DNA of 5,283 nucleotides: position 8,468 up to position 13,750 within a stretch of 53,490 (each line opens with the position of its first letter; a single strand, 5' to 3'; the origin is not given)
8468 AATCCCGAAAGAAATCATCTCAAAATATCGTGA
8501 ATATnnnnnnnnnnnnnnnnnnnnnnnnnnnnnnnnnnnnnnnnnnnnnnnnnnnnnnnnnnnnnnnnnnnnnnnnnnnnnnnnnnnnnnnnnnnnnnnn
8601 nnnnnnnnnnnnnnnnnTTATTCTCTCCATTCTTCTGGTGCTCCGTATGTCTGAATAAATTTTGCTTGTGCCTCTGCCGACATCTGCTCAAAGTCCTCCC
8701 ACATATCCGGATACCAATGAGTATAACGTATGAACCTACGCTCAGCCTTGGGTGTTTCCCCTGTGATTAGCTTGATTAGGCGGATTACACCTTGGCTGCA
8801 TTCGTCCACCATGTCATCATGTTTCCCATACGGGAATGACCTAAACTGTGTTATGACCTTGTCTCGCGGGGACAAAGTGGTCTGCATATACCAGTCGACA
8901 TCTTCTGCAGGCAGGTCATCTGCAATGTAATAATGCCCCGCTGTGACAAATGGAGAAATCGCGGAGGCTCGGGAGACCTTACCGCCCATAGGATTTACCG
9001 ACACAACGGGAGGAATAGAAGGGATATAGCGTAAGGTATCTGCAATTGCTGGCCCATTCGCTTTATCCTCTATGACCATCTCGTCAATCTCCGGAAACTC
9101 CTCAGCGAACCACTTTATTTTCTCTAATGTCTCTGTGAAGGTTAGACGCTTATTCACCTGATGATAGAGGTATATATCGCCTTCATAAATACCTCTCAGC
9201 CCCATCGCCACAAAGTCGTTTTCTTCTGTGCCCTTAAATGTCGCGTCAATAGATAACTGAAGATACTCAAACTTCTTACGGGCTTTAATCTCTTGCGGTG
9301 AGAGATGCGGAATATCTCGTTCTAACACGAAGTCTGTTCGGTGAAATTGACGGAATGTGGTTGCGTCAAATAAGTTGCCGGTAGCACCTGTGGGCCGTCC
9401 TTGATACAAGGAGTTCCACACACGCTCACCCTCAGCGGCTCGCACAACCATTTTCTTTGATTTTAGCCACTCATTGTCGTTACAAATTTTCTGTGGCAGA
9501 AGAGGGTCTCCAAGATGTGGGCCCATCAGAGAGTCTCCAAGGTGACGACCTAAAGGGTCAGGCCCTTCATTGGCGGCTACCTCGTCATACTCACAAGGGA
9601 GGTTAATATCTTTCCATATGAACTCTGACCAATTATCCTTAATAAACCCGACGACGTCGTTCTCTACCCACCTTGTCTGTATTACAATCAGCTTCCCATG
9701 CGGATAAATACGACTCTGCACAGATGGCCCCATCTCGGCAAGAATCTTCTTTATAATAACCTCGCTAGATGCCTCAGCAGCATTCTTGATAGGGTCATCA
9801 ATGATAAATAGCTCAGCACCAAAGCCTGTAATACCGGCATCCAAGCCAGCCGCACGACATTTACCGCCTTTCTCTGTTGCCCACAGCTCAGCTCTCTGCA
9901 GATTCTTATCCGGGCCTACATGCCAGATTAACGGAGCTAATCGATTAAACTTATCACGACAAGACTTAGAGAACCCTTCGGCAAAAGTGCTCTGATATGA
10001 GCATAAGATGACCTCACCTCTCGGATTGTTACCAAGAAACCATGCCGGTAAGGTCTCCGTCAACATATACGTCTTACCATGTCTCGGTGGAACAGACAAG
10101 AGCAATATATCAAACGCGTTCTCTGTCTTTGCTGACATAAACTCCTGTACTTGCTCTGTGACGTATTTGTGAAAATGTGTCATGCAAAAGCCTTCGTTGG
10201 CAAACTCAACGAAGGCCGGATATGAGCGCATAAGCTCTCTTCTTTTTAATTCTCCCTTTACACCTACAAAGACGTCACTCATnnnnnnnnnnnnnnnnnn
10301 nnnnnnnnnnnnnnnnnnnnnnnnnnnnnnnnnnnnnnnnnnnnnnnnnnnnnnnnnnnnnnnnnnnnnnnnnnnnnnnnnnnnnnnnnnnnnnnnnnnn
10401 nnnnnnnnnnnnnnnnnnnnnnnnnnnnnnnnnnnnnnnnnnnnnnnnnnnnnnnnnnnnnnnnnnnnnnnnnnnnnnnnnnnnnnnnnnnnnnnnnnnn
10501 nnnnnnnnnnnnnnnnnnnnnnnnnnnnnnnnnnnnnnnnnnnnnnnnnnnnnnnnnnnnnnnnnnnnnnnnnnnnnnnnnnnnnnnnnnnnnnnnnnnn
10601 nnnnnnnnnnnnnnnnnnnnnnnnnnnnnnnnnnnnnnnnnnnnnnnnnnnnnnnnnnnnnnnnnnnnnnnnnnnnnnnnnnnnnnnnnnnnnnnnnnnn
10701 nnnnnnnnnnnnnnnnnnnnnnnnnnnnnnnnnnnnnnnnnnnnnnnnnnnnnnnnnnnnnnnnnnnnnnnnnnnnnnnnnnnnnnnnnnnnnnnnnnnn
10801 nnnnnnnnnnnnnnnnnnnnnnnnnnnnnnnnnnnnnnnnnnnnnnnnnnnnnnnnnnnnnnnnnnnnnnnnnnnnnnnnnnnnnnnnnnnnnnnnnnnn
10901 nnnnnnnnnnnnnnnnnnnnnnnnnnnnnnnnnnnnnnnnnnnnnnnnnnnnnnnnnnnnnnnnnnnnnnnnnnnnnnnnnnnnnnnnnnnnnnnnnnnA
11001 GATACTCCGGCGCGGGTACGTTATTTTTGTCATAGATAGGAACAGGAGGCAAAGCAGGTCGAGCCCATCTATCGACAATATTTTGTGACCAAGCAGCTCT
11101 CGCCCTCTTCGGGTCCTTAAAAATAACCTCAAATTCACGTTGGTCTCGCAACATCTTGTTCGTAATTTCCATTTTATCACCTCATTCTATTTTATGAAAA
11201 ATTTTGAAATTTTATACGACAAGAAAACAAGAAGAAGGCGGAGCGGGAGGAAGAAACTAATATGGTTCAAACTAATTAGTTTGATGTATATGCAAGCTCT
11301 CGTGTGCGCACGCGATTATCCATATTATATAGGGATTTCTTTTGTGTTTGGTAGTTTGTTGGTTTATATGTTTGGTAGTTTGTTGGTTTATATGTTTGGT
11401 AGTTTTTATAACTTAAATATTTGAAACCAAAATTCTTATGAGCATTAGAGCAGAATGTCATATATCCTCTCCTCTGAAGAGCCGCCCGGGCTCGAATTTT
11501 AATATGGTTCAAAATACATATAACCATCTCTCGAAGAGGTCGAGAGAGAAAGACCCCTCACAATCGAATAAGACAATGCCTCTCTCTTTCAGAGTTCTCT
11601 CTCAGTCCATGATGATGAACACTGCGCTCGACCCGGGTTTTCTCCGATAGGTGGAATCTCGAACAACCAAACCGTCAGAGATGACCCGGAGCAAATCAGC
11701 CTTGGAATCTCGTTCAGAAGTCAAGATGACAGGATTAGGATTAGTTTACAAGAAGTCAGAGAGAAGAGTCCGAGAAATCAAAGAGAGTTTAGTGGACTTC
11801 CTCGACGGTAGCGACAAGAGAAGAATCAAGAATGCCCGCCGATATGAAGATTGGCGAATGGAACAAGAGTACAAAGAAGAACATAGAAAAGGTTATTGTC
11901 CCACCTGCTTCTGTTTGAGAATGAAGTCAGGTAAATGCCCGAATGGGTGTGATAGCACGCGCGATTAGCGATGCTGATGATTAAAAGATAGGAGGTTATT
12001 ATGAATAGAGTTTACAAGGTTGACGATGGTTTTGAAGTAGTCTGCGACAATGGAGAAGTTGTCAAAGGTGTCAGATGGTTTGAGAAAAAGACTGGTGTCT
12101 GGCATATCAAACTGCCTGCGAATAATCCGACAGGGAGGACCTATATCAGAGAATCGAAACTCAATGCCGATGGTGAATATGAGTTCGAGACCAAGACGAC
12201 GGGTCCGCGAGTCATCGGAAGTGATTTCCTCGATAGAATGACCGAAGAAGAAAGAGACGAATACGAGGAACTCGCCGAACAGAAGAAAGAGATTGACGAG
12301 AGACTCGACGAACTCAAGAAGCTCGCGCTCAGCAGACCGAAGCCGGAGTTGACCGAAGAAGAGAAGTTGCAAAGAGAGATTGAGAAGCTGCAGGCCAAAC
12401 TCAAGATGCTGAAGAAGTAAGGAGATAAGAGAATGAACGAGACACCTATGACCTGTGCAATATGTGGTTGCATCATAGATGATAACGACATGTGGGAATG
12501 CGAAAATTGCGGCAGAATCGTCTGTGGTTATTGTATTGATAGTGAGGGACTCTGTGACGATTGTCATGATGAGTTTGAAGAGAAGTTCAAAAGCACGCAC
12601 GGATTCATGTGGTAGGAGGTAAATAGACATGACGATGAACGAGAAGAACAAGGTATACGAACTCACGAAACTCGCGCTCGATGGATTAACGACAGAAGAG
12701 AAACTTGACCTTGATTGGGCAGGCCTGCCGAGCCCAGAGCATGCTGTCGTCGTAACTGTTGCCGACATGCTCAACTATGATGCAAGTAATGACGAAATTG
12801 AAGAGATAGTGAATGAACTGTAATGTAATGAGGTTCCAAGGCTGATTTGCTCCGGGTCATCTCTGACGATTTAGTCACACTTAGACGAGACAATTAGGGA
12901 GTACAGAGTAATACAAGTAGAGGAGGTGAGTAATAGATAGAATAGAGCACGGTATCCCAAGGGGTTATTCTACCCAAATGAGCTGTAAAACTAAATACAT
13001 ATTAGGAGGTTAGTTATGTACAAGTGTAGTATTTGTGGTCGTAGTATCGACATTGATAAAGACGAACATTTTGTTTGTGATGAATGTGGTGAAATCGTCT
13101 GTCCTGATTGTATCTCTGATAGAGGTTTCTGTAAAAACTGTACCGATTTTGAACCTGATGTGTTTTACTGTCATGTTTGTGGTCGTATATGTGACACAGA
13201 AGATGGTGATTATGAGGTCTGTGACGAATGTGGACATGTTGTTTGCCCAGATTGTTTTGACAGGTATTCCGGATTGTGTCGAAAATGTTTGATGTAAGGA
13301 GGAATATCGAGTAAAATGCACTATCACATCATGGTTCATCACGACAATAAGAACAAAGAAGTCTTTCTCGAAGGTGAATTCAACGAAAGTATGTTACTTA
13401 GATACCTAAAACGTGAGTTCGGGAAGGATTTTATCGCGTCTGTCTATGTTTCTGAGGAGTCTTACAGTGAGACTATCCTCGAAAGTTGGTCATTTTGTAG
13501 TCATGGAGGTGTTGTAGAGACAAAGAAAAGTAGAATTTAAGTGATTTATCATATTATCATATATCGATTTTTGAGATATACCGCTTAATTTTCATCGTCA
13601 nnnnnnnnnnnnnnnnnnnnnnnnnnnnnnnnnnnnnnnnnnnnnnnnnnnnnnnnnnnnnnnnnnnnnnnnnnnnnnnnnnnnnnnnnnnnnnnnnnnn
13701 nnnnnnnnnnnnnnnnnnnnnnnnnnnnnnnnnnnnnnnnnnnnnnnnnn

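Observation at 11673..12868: Perfect 35-bp inverted repeat bracketing a 1.1-kb three-gene cassette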

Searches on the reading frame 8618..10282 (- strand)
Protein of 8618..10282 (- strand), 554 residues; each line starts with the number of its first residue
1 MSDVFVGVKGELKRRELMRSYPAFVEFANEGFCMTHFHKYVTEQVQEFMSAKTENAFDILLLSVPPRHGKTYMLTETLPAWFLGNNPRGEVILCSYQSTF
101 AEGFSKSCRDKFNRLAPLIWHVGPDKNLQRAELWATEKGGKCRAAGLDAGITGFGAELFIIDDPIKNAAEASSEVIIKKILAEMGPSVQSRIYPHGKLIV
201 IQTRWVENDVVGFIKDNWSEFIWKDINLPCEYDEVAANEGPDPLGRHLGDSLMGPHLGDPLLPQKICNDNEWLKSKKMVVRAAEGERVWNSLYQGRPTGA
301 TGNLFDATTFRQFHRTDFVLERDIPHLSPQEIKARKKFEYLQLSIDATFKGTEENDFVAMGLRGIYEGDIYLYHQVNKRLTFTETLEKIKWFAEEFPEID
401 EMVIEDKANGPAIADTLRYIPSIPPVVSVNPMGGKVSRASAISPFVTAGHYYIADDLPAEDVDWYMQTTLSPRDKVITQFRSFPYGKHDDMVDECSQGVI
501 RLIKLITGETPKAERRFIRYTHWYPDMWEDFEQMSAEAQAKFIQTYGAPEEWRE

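Call 13: search_protein_families(library=phrogs, proteins=[window:8618-10282:-], max_evalue=0.01)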
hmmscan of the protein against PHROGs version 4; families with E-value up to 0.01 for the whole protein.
window:8618-10282:- (554 aa): 4 families
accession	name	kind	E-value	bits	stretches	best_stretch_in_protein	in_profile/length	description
phrog_38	-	head and packaging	6.6e-79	267.4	1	16-535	268-730/760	terminase large subunit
phrog_4758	-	head and packaging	4.2e-44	151.7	1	20-231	24-236/243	terminase large subunit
phrog_5573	-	head and packaging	2.5e-26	93.6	1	265-497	30-229/250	terminase large subunit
phrog_30251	-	head and packaging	5.1e-18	65.7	1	10-218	14-225/799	terminase large subunit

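Call 14: search_protein_families(library=pfam, proteins=[window:8618-10282:-], max_evalue=0.01)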
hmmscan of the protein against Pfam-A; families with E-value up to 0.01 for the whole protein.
window:8618-10282:- (554 aa): 1 family
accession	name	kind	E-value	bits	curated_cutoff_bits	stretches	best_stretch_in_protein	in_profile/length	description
PF03237.21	Terminase_6N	-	7.6e-10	39.2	22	1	63-289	3-202/215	Terminase large subunit, T4likevirus-type, N-terminal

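Call 15: find_related_loci(query=window:8618-10282:-, collection=viral_contigs, flank=10000)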
Query window:8618-10282:- (554 aa) in viral_contigs; peptide patterns used: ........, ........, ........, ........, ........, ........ (x = any residue, [..] = any of these).
18 stretches matched a pattern; 16 encode a relative of the query (tblastn E <= 1e-3); 16 distinct loci.
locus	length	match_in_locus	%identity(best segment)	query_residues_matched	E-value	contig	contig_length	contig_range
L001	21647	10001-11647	80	4-552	0e+0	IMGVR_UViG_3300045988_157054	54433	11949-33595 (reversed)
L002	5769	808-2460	78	4-554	0e+0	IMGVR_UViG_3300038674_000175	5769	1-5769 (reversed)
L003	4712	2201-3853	78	4-554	0e+0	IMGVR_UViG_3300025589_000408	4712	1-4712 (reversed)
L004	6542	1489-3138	75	5-554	0e+0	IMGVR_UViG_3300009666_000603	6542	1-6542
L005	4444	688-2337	75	5-554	0e+0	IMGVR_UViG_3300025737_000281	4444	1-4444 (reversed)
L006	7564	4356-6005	75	5-554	0e+0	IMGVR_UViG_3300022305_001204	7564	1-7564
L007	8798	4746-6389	76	4-552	0e+0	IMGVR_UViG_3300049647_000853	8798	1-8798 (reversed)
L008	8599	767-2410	75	4-552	0e+0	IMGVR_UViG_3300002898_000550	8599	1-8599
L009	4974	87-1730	75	4-552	0e+0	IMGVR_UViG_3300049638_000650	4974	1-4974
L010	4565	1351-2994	73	5-552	0e+0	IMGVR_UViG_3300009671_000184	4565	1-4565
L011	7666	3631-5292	72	1-553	0e+0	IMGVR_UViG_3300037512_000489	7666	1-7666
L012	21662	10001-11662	72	1-553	0e+0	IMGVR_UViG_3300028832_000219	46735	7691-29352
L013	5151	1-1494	77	57-554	0e+0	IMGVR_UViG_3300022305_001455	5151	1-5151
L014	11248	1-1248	76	139-554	0e+0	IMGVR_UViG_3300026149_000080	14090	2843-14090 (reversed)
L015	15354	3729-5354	55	8-554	0e+0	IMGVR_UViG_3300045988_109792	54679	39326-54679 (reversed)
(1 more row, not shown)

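Call 46: search_protein_families(library=pfam, alignment_id=A2, max_evalue=0.001)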
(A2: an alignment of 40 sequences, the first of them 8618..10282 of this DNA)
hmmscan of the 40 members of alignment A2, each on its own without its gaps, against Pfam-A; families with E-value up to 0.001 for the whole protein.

A. member 1, window:8618-10282:- (554 aa): 1 family
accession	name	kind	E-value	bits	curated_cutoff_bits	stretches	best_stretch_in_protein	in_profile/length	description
PF03237.21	Terminase_6N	-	7.6e-10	39.2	22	1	63-289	3-202/215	Terminase large subunit, T4likevirus-type, N-terminal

B. families by the number of members that match (of 40 scanned): 20 families
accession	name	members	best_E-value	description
PF10926.14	DUF2800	1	7.3e-119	Protein of unknown function (DUF2800)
PF10991.15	Enc34_ssDNA-bd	1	2.2e-64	Enterobacter phage Enc34, ssDNA-binding protein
PF02511.20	Thy1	1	3.1e-20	Thymidylate synthase complementing protein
PF19263.5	DUF5906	1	5.5e-18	Family of unknown function (DUF5906)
PF01068.26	DNA_ligase_A_M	1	1.4e-17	ATP dependent DNA ligase domain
PF04545.22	Sigma70_r4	1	4e-17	Sigma-70, region 4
PF02452.23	PemK_toxin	1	6.5e-14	PemK-like, MazF-like toxin of type II toxin-antitoxin system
PF08706.16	D5_N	1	3e-12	D5 N terminal like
PF14743.12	DNA_ligase_OB_2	1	1.1e-10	DNA ligase OB-like domain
PF03237.21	Terminase_6N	1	7.6e-10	Terminase large subunit, T4likevirus-type, N-terminal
PF00176.29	SNF2-rel_dom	1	3.8e-09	SNF2-related domain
PF07659.16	DUF1599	1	1.1e-07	Nucleotide modification associated domain 1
PF12705.13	PDDEXK_1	1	2.5e-07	PD-(D/E)XK nuclease superfamily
PF04851.21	ResIII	1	4.1e-07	Type III restriction enzyme, res subunit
PF21948.1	LplA-B_cat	1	2.6e-06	Lipoyl protein ligase A/B catalytic domain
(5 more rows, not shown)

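Call 47: search_protein_families(library=phrogs, alignment_id=A2, max_evalue=0.00001)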
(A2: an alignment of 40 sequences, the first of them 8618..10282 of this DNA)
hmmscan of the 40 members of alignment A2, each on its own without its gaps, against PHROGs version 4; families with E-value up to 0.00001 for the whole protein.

A. member 1, window:8618-10282:- (554 aa): 4 families
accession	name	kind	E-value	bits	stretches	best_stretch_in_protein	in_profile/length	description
phrog_38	-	head and packaging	6.6e-79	267.4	1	16-535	268-730/760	terminase large subunit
phrog_4758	-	head and packaging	4.2e-44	151.7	1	20-231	24-236/243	terminase large subunit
phrog_5573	-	head and packaging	2.5e-26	93.6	1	265-497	30-229/250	terminase large subunit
phrog_30251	-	head and packaging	5.1e-18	65.7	1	10-218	14-225/799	terminase large subunit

B. families by the number of members that match (of 40 scanned): 32 families (the first 25 are shown)
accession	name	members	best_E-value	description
phrog_4210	-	2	1.3e-12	DNA polymerase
phrog_69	-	1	4.6e-113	exonuclease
phrog_1252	-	1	2.9e-98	DNA polymerase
phrog_864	-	1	3.6e-85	DNA primase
phrog_38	-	1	6.6e-79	terminase large subunit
phrog_114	-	1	2.7e-73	ATP-dependent DNA ligase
phrog_112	-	1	2.6e-61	Gp2.5-like ssDNA binding protein and ssDNA annealing protein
phrog_62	-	1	6.3e-51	DNA helicase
phrog_4758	-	1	4.2e-44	terminase large subunit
phrog_1829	-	1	1.6e-38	DNA primase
phrog_1156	-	1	2e-38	DNA primase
phrog_7601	-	1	8e-36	-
phrog_156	-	1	1.4e-33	portal protein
phrog_6088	-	1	1.7e-33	DNA primase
phrog_1485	-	1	6e-27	-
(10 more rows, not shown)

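Call 67: search_dna_similar(query=window:8618-10282:-, collection=phages, mode=protein, max_rows=12)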
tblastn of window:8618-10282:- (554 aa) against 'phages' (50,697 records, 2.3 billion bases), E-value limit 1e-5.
Records with a match: 1770; places in all: 1781; records where one place covers at least 80% of the query: 343.
Best place of each record, by identity: <60% 1770.
By first word of the organism name: Mycobacterium 496; Microbacterium 273; Gordonia 167; Escherichia 64; Acinetobacter 51; Klebsiella 50; Bacteriophage 48; Vibrio 42; Brucella 41; Lactococcus 40; and 85 more.
By host as written in the record: Mycobacterium smegmatis mc2 155 348; Gordonia terrae 3612 129; Microbacterium foliorum NRRL B-24224 SEA 111; - 107; Microbacterium foliorum NRRL B-24224 104; Mycobacterium smegmatis mc#155 83; Helicobacter pylori 30; Microbacterium paraoxydans NWU1 27; and 334 more.
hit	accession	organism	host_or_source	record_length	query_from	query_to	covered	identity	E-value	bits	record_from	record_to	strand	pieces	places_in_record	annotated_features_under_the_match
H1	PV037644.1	Bacillus phage vB_BcM_CUBc25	Bacillus cereus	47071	11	501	89%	34.3%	2e-63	231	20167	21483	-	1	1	terminase large subunit | hypothetical protein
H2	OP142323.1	Staphylococcus phage Lacachita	Staphylococcus epidermidis 1457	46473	12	502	89%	33.7%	7e-70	250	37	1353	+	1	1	terminase large subunit | terminator (x2)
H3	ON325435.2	Staphylococcus phage CUB-EPI_14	Staphylococcus epidermidis SE14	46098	12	502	89%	33.7%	5e-69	247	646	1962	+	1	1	terminase large subunit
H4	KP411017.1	Bacillus phage Palmer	Bacillus megaterium strain Km Sp-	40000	6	503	90%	33.1%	8e-63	229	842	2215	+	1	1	large terminase subunit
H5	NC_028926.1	Bacillus phage Palmer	Bacillus megaterium strain Km Sp-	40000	6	503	90%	33.1%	8e-63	229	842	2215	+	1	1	terminase large subunit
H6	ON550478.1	Staphylococcus phage Sazerac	Staphylococcus epidermidis LM1680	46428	12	502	89%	33.5%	6e-69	247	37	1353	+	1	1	putative terminase large subunit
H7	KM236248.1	Bacillus phage Pookie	Bacillus megaterium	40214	6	503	90%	32.5%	4e-59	218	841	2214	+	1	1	terminase large subunit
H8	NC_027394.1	Bacillus phage Pookie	Bacillus megaterium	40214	6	503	90%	32.5%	4e-59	218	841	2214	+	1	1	terminase large subunit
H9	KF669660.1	Bacillus phage Pony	Bacillus megaterium Km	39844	6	503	90%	32.5%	5e-59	218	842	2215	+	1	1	terminase large subunit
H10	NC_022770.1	Bacillus phage Pony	Bacillus megaterium Km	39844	6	503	90%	32.5%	5e-59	218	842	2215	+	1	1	terminase large subunit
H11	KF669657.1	Bacillus phage poppyseed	Bacillus megaterium Km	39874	6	503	90%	32.5%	5e-59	218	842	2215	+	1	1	terminase large subunit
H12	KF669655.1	Bacillus phage Page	Bacillus megaterium Km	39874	6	503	90%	32.5%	5e-59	218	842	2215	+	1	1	terminase large subunit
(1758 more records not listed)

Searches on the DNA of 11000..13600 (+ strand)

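Call 5: search_dna_similar(query=window:11000-13600:+, collection=phages, mode=near, max_rows=30)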
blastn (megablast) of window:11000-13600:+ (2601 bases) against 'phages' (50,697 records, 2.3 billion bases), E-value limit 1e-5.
No match.

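Call 68: search_dna_similar(query=window:11440-12900:+, collection=phages, mode=distant, max_rows=10)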
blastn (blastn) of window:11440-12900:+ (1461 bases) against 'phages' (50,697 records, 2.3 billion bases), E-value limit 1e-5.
No match.

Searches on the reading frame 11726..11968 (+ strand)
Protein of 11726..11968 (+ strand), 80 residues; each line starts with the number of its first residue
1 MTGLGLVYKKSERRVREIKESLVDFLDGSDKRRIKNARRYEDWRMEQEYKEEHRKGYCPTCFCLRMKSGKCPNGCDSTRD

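Call 13: search_protein_families(library=phrogs, proteins=[window:11726-11968:+], max_evalue=0.01)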
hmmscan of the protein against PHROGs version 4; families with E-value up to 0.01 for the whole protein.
window:11726-11968:+ (80 aa): 0 families

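Call 14: search_protein_families(library=pfam, proteins=[window:11726-11968:+], max_evalue=0.01)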
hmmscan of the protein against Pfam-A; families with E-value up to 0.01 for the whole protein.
window:11726-11968:+ (80 aa): 0 families

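Call 40: find_homologous_proteins(query=window:11726-11968:+, max_evalue=0.001)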
Query window:11726-11968:+ (80 aa): 2 proteins with E <= 0.001 among 2 candidates.
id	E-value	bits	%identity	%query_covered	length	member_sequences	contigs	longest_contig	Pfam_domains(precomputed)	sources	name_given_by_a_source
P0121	5.4e-45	169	93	100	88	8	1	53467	-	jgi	jgi:hypothetical protein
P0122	1.0e-26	110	66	95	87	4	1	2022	-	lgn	-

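Call 42: find_encoding_contigs(protein=P0122, flank=3000, max_places=10)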
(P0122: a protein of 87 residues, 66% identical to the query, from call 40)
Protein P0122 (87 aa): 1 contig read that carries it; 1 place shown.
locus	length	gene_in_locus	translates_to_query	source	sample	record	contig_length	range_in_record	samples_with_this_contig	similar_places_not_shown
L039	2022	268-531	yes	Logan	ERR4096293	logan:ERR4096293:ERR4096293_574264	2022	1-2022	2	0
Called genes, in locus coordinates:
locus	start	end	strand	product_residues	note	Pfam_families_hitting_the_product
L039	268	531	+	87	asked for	-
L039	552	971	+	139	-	-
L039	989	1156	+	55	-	-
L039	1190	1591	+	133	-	-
